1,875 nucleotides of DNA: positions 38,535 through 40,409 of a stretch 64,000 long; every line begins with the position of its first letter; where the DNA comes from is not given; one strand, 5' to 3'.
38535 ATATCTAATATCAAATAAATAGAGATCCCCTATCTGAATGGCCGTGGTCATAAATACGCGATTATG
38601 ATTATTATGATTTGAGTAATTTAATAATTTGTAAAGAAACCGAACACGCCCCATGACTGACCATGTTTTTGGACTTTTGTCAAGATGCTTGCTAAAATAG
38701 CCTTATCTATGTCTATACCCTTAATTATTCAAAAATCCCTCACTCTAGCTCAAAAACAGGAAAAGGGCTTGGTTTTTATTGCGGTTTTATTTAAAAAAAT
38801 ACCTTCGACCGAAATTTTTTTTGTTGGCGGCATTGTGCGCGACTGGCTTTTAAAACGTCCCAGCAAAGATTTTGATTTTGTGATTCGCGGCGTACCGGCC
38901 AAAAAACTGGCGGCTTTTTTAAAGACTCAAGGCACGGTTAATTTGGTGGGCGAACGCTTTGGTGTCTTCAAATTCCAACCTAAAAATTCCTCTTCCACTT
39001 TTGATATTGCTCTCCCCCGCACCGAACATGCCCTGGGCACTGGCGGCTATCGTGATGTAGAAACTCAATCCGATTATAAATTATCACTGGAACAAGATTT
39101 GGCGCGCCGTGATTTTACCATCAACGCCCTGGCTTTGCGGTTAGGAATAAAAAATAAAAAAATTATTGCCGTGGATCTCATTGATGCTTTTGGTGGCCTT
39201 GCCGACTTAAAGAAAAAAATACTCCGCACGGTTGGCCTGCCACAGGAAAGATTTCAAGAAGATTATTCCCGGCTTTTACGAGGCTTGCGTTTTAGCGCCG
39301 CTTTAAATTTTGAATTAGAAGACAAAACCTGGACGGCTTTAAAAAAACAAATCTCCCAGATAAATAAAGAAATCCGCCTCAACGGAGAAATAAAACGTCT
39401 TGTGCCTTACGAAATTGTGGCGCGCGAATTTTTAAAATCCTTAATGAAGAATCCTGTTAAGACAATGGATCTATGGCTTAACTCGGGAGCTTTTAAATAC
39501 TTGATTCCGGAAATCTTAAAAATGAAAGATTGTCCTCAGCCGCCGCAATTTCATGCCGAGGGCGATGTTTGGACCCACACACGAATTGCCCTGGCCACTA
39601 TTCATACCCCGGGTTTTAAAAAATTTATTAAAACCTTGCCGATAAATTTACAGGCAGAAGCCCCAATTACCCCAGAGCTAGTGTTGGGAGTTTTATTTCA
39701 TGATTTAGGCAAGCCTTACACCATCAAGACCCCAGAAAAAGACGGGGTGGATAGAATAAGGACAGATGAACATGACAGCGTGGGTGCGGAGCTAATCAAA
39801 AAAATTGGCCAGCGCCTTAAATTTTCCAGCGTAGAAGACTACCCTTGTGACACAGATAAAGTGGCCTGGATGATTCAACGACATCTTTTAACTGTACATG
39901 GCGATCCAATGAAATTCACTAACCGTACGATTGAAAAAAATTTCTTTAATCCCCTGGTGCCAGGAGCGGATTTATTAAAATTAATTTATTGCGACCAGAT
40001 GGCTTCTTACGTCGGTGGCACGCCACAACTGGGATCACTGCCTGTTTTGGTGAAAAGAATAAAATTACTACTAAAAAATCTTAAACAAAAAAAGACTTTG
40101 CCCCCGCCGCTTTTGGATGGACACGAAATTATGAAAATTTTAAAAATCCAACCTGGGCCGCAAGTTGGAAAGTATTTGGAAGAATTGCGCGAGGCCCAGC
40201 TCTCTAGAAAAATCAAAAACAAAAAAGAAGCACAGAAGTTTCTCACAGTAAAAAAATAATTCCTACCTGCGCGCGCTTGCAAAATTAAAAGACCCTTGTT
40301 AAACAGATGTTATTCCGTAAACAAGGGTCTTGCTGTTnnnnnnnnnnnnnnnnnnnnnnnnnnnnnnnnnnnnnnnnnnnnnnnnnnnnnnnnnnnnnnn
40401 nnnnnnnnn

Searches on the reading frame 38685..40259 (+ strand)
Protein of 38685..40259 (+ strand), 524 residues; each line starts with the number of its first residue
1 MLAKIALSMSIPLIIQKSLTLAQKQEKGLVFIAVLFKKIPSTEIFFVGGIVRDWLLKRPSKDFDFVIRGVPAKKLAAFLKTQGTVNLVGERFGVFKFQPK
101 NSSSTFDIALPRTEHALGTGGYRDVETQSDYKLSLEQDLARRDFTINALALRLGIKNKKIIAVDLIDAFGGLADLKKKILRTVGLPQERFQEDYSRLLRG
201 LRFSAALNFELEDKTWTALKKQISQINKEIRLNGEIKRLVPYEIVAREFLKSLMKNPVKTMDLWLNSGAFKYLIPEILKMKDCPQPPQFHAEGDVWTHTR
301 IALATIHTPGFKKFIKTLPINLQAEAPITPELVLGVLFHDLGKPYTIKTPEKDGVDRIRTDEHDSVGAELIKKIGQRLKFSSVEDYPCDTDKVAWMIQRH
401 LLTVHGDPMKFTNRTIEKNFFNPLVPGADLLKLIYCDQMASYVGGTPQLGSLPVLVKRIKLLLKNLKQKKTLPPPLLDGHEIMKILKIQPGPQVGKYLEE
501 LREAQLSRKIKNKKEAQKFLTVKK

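Call 27: search_protein_families(library=pfam, proteins=[window:38685-40259:+], max_evalue=0.001)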
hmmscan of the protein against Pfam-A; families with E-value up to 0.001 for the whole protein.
window:38685-40259:+ (524 aa): 3 families
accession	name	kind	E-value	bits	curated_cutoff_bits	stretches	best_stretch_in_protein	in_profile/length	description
PF01743.26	PolyA_pol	-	1.2e-25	90.8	23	1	44-181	1-126/126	Poly A polymerase head domain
PF13735.12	tRNA_NucTran2_2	-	1.4e-06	28.8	27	1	477-516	105-144/149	tRNA nucleotidyltransferase domain 2 putative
PF01966.28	HD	-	5.5e-06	27.1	22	1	332-403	27-88/116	HD domain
